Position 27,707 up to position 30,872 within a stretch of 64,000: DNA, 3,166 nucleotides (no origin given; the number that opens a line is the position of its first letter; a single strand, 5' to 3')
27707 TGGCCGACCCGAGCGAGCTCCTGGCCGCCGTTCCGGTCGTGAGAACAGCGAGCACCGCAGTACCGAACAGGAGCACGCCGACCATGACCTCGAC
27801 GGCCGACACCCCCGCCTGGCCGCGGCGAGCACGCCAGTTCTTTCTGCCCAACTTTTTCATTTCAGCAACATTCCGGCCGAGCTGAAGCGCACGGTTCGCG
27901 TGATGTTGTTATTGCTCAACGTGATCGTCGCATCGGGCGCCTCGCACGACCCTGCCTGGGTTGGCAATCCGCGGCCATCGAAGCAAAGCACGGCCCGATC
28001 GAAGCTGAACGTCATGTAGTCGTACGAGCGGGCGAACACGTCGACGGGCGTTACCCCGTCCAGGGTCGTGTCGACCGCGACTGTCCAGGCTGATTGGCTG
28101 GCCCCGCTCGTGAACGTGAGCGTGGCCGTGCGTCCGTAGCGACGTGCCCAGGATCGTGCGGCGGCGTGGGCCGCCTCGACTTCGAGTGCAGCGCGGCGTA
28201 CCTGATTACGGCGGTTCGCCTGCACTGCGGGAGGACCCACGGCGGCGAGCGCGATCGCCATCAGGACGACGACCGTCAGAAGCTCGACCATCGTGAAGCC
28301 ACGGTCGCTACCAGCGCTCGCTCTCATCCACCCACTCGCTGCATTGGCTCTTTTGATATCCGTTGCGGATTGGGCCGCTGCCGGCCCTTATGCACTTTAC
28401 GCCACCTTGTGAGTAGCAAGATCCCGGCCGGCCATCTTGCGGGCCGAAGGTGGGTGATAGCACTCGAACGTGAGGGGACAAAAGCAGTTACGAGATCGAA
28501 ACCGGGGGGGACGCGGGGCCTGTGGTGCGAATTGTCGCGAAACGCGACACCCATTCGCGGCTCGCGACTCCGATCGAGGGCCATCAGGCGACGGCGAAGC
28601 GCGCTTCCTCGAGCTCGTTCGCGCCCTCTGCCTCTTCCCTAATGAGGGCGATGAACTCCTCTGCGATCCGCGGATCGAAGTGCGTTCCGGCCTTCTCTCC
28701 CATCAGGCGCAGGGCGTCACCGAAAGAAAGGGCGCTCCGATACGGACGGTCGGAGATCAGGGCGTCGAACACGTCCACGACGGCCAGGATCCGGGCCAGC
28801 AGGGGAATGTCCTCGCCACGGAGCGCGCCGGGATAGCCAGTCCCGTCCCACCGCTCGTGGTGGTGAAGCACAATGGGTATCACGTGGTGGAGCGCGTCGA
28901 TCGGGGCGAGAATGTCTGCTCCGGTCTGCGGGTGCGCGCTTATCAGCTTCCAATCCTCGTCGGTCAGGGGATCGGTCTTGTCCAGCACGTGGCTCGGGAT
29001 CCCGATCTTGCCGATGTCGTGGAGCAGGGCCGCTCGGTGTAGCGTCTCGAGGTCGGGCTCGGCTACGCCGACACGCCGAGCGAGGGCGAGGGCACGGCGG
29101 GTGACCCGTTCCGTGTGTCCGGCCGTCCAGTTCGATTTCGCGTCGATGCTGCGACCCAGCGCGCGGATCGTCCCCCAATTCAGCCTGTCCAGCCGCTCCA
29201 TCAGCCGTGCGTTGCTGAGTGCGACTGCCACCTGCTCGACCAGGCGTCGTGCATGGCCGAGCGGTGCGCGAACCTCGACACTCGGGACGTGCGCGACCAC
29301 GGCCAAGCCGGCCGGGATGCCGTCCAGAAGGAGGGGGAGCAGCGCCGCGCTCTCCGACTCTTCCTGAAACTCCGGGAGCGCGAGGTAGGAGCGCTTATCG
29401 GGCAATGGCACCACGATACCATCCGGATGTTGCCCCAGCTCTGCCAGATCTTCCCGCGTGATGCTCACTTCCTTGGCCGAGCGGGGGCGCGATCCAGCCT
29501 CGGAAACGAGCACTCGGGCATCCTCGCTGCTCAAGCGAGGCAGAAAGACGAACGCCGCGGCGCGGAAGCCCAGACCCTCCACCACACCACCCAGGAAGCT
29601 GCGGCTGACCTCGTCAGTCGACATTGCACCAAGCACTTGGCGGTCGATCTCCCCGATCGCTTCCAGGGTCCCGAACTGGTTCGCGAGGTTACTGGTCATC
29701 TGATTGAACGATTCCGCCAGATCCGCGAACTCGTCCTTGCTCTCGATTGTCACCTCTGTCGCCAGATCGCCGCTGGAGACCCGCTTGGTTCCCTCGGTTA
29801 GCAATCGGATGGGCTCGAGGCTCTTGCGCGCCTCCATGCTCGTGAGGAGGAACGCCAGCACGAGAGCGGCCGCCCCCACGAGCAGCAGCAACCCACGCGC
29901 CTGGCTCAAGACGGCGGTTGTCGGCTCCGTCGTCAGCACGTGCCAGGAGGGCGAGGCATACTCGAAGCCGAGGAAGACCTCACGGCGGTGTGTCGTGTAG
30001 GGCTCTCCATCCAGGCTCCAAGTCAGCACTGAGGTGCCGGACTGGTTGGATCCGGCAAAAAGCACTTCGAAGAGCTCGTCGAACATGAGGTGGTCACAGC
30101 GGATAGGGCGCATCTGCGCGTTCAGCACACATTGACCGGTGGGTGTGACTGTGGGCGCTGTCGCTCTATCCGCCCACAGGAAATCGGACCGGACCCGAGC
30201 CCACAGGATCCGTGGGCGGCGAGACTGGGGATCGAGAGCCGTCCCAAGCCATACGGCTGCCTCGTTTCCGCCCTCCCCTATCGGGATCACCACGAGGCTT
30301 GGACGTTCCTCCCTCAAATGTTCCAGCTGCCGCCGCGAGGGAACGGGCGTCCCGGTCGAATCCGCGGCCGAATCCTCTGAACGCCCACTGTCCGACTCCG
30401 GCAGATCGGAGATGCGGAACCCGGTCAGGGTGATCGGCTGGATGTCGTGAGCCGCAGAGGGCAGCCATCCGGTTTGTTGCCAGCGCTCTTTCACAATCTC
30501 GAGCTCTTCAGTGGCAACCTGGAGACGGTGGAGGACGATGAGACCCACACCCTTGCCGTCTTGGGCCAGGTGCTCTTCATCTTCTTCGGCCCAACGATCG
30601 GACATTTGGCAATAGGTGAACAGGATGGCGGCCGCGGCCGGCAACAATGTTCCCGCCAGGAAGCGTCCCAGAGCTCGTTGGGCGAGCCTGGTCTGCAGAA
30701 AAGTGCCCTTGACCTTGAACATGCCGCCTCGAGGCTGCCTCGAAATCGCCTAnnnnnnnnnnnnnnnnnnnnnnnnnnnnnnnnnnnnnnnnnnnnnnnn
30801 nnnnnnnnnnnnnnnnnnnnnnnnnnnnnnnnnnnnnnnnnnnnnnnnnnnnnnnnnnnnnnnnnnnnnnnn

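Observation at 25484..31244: GspG/H/I/J/K-like pseudopilin cluster split by an HD-GYP c-di-GMP phosphodiesterase gene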

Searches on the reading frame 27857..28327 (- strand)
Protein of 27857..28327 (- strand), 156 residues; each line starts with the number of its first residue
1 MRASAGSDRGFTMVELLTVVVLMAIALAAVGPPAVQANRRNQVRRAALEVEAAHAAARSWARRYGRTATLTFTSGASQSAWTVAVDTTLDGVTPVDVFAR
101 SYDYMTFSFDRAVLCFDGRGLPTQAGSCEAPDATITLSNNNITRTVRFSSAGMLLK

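Call 3: search_protein_families(library=pfam, proteins=[window:27857-28327:-], max_evalue=0.1)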
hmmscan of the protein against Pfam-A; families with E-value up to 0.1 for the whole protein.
window:27857-28327:- (156 aa): 2 families
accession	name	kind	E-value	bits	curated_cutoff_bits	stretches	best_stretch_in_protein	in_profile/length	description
PF07963.17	N_methyl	-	1e-05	25.3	21.2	1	8-30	4-26/27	Prokaryotic N-terminal methylation motif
PF12019.13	GspH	-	1.1e-05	26.4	21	1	47-152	2-108/108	Type II transport protein GspH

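Call 4: search_protein_families(library=ncbifam, proteins=[window:27857-28327:-], max_evalue=0.1)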
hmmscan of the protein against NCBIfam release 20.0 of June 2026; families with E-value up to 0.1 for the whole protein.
window:27857-28327:- (156 aa): 9 families
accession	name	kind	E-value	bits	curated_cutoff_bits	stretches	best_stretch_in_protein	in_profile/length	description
TIGR01708.2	typeII_sec_gspH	equivalog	1.5e-07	31.6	80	1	9-76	2-69/169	type II secretion system minor pseudopilin GspH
TIGR02532.1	IV_pilin_GFxxxE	domain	3.8e-06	26.5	16.3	1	9-30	2-23/24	prepilin-type N-terminal cleavage/methylation domain-containing protein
TIGR02596.1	TIGR02596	subfamily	7.4e-06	26.2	70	1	11-72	1-62/196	Verru_Chthon cassette protein D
TIGR01710.1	typeII_sec_gspG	equivalog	7.6e-05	22.8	88.85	1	9-57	1-49/134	type II secretion system major pseudopilin GspG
NF038303.1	EPS_HpsB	equivalog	0.0004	20.4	150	1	7-60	1-51/211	hormogonium polysaccharide secretion pseudopilin HpsB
NF007862.0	PRK10574.1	equivalog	0.0014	18.8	138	1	8-48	4-39/145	prepilin peptidase-dependent pilin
NF040982.1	ComGD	equivalog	0.0016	18.8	70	1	9-79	2-72/139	competence type IV pilus minor pilin ComGD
NF041775.1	typeIV_PilA_Myxo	equivalog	0.0027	17.7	400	1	7-66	9-68/214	type IV pilin protein PilA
NF007800.0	PRK10506.1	equivalog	0.0033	17.3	158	1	5-84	5-82/163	prepilin peptidase-dependent protein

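Call 73: search_solved_structures(query=window:27857-28327:-, max_evalue=1)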
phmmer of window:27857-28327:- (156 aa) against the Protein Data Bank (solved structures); distinct sequences matched with E-value up to 1: 12.
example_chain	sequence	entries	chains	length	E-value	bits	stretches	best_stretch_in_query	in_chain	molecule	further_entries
9egp_A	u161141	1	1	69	0.038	17.1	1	7-47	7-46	Geopilin domain 1 protein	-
2hi2_A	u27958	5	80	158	0.057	16.5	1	11-79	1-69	Fimbrial protein | PilA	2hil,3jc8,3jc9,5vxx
1ay2_A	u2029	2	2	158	0.12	15.5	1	11-75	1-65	TYPE 4 PILIN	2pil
8p3b_A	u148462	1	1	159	0.14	15.3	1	11-78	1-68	Fimbrial protein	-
5kua_A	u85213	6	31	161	0.15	15.2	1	11-78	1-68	pilin | Neisseria meningitidis PilE variant SB-GATDH | Neisseria meningitidis PilE, SB-DATDH variant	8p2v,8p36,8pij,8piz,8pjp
7tgg_A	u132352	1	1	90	0.18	14.9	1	7-47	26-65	Geopilin domain 1 protein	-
9zd7_G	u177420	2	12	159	0.22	14.6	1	34-92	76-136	gp79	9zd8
8pfb_G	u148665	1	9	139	0.29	14.3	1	11-51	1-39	Type IV pilin PilE1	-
3oa1_A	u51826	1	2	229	0.33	14.1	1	26-65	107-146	Phosphoprotein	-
9lab_B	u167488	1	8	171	0.56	13.3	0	8-49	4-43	MSHA major pilin subunit MshA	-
6xxe_A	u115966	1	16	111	0.67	13.1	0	11-99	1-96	Uncharacterized protein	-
4hjf_A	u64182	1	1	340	0.81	12.8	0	40-69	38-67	GGDEF family protein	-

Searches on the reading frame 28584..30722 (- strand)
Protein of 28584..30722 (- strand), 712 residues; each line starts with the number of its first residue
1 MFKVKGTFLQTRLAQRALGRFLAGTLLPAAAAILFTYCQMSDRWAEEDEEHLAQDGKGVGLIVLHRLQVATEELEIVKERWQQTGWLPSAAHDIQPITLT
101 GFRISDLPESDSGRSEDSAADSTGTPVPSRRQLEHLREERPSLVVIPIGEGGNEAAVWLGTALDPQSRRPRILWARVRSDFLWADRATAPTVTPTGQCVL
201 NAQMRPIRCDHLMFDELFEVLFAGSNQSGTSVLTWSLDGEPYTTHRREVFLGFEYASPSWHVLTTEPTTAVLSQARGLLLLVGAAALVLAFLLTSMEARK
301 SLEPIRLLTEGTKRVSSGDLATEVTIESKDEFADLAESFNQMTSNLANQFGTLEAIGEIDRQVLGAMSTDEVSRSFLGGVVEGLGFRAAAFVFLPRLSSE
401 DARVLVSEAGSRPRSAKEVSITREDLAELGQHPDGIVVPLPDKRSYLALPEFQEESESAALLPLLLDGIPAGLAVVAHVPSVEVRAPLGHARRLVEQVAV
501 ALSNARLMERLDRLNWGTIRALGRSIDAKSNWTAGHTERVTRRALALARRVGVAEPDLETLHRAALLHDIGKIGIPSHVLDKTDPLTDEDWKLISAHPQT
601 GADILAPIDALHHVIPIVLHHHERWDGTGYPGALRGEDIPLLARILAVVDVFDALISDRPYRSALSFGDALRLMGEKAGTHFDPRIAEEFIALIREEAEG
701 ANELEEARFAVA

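Call 3: search_protein_families(library=pfam, proteins=[window:28584-30722:-], max_evalue=0.1)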
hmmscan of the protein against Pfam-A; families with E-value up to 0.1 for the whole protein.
window:28584-30722:- (712 aa): 5 families
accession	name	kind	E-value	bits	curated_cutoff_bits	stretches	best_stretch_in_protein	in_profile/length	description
PF13487.12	HD_5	-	2.9e-43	148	27.2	1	525-686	6-170/170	HD domain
PF01966.28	HD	-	5.8e-21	75.4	22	1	534-654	2-115/116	HD domain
PF00672.30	HAMP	-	1.4e-13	51.3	25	1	298-346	3-51/53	HAMP domain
PF08668.18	HDOD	-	0.007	16.3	22.9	1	526-582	90-142/196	HDOD domain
PF18947.5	HAMP_2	-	0.04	14.3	24.3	1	302-346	21-65/67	HAMP domain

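Call 4: search_protein_families(library=ncbifam, proteins=[window:28584-30722:-], max_evalue=0.1)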
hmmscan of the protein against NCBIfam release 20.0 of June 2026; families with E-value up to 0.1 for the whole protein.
window:28584-30722:- (712 aa): 30 families (the best 25 are shown)
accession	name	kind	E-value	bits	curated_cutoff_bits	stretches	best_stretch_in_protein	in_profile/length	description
NF053512.1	nitric_RR_NosR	exception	1.1e-39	136.6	400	1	511-703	170-363/422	response regulator c-di-GMP phosphodiesterase, NosR family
NF040691.1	MtrAB_MtrB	equivalog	7.7e-15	54.9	450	1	268-363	179-274/507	MtrAB system histidine kinase MtrB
NF012163.2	BaeS_SmeS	equivalog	9.7e-12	44.5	500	1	273-348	160-235/457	sensor histidine kinase efflux regulator BaeS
NF007837.0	PRK10549.1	equivalog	1.3e-11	43.9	603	1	273-347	160-234/466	envelope stress sensor histidine kinase BaeS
TIGR00277.1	HDIG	domain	6.1e-09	35.6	27.6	1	532-623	4-83/84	HDIG domain-containing metalloprotein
NF033092.0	HK_WalK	equivalog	2e-08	33.3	725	1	279-367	179-267/594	cell wall metabolism sensor histidine kinase WalK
TIGR01386.1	cztS_silS_copS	subfamily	1.2e-07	31.1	292.55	1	266-354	153-242/457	heavy metal sensor histidine kinase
NF038263.1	prot_phos_SiaA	equivalog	1.2e-07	30.7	700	1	259-354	288-387/658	biofilm regulation protein phosphatase SiaA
NF041210.1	his_kin_PieS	equivalog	3.7e-07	29.5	850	1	284-367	178-257/474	two component system sensor histidine kinase PieS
NF053592.1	HK_near_YfiR_like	equivalog_domain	2e-06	27.5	194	1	272-346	146-221/223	sensor histidine kinase, YfiR-like protein-associated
NF008184.0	PRK10935.1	equivalog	5e-06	25.4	553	1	283-355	158-231/565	nitrate/nitrite two-component system sensor histidine kinase NarQ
NF047496.1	HK_LIC11548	equivalog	2.4e-05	23.3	750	1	284-348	282-346/589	LIC_11548 family sensor histidine kinase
TIGR02621.3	cas3_GSU0051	exception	8.1e-05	21.6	400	1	535-572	673-710/854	type I-G CRISPR-associated helicase/endonuclease Cas3g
NF011615.0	PRK15041.1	equivalog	8.3e-05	21.4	947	1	273-352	188-269/554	methyl-accepting chemotaxis protein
NF058645.1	MCPCtpMPsAe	equivalog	0.00014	20.8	900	1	279-347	207-277/558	methyl-accepting chemotaxis protein CtpM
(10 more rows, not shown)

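Call 31: search_protein_families(library=pfam, alignment_id=A4, max_evalue=0.00001)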
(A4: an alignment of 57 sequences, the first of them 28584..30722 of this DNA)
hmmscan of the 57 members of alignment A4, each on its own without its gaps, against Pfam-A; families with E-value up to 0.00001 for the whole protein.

A. member 1, window:28584-30722:- (712 aa): 3 families
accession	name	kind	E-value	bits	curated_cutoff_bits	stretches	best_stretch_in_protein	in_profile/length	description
PF13487.12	HD_5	-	2.9e-43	148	27.2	1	525-686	6-170/170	HD domain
PF01966.28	HD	-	5.8e-21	75.4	22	1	534-654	2-115/116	HD domain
PF00672.30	HAMP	-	1.4e-13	51.3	25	1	298-346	3-51/53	HAMP domain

B. families by the number of members that match (of 57 scanned): 17 families
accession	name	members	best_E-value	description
PF00672.30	HAMP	56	2.9e-16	HAMP domain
PF13487.12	HD_5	31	4.5e-45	HD domain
PF01966.28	HD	31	1.5e-24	HD domain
PF00563.25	EAL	21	9.8e-79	EAL domain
PF00990.26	GGDEF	21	4.7e-54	Diguanylate cyclase, GGDEF domain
PF01590.32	GAF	17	1.5e-12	GAF domain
PF13185.12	GAF_2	14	1.3e-10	GAF domain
PF02518.31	HATPase_c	4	4.2e-27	Histidine kinase-, DNA gyrase B-, and HSP90-like ATPase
PF00512.31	HisKA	4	7.2e-14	His Kinase A (phospho-acceptor) domain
PF13492.12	GAF_3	4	2.4e-08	GAF domain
PF00072.30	Response_reg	2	1.9e-20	Response regulator receiver domain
PF01546.33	Peptidase_M20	1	1.3e-46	Peptidase family M20/M25/M40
PF13426.13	PAS_9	1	2.6e-13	PAS domain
PF07687.19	M20_dimer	1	1e-09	Peptidase dimerisation domain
PF00989.32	PAS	1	4.1e-09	PAS fold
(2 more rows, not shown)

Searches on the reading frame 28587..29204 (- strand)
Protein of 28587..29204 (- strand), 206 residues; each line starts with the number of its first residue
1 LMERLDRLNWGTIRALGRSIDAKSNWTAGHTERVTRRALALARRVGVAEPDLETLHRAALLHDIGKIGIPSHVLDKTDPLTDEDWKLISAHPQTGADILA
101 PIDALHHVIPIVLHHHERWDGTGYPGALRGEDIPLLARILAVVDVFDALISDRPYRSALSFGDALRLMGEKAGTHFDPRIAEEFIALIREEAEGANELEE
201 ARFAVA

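Call 83: search_solved_structures(query=window:28587-29204:-, max_evalue=1e-10, show_alignments=3)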
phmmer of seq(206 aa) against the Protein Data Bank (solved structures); distinct sequences matched with E-value up to 1e-10: 5.
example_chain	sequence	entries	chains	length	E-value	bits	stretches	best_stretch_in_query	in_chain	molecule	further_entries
5z7c_A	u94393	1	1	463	2.4e-48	167.7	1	13-181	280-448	3'3'-cGAMP-specific phosphodiesterase 3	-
4mcw_A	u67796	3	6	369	4e-39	137.6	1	2-189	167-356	Metal dependent phosphohydrolase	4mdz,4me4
4r8z_A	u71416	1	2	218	1.4e-29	106.4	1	4-195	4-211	Cyclic di-GMP phosphodiesterase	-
9rbz_A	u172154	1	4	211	1.5e-26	96.5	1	3-191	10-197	HD domain/sensory box protein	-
9rc0_A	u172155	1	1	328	5.4e-26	94.7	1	3-190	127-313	HD domain/sensory box protein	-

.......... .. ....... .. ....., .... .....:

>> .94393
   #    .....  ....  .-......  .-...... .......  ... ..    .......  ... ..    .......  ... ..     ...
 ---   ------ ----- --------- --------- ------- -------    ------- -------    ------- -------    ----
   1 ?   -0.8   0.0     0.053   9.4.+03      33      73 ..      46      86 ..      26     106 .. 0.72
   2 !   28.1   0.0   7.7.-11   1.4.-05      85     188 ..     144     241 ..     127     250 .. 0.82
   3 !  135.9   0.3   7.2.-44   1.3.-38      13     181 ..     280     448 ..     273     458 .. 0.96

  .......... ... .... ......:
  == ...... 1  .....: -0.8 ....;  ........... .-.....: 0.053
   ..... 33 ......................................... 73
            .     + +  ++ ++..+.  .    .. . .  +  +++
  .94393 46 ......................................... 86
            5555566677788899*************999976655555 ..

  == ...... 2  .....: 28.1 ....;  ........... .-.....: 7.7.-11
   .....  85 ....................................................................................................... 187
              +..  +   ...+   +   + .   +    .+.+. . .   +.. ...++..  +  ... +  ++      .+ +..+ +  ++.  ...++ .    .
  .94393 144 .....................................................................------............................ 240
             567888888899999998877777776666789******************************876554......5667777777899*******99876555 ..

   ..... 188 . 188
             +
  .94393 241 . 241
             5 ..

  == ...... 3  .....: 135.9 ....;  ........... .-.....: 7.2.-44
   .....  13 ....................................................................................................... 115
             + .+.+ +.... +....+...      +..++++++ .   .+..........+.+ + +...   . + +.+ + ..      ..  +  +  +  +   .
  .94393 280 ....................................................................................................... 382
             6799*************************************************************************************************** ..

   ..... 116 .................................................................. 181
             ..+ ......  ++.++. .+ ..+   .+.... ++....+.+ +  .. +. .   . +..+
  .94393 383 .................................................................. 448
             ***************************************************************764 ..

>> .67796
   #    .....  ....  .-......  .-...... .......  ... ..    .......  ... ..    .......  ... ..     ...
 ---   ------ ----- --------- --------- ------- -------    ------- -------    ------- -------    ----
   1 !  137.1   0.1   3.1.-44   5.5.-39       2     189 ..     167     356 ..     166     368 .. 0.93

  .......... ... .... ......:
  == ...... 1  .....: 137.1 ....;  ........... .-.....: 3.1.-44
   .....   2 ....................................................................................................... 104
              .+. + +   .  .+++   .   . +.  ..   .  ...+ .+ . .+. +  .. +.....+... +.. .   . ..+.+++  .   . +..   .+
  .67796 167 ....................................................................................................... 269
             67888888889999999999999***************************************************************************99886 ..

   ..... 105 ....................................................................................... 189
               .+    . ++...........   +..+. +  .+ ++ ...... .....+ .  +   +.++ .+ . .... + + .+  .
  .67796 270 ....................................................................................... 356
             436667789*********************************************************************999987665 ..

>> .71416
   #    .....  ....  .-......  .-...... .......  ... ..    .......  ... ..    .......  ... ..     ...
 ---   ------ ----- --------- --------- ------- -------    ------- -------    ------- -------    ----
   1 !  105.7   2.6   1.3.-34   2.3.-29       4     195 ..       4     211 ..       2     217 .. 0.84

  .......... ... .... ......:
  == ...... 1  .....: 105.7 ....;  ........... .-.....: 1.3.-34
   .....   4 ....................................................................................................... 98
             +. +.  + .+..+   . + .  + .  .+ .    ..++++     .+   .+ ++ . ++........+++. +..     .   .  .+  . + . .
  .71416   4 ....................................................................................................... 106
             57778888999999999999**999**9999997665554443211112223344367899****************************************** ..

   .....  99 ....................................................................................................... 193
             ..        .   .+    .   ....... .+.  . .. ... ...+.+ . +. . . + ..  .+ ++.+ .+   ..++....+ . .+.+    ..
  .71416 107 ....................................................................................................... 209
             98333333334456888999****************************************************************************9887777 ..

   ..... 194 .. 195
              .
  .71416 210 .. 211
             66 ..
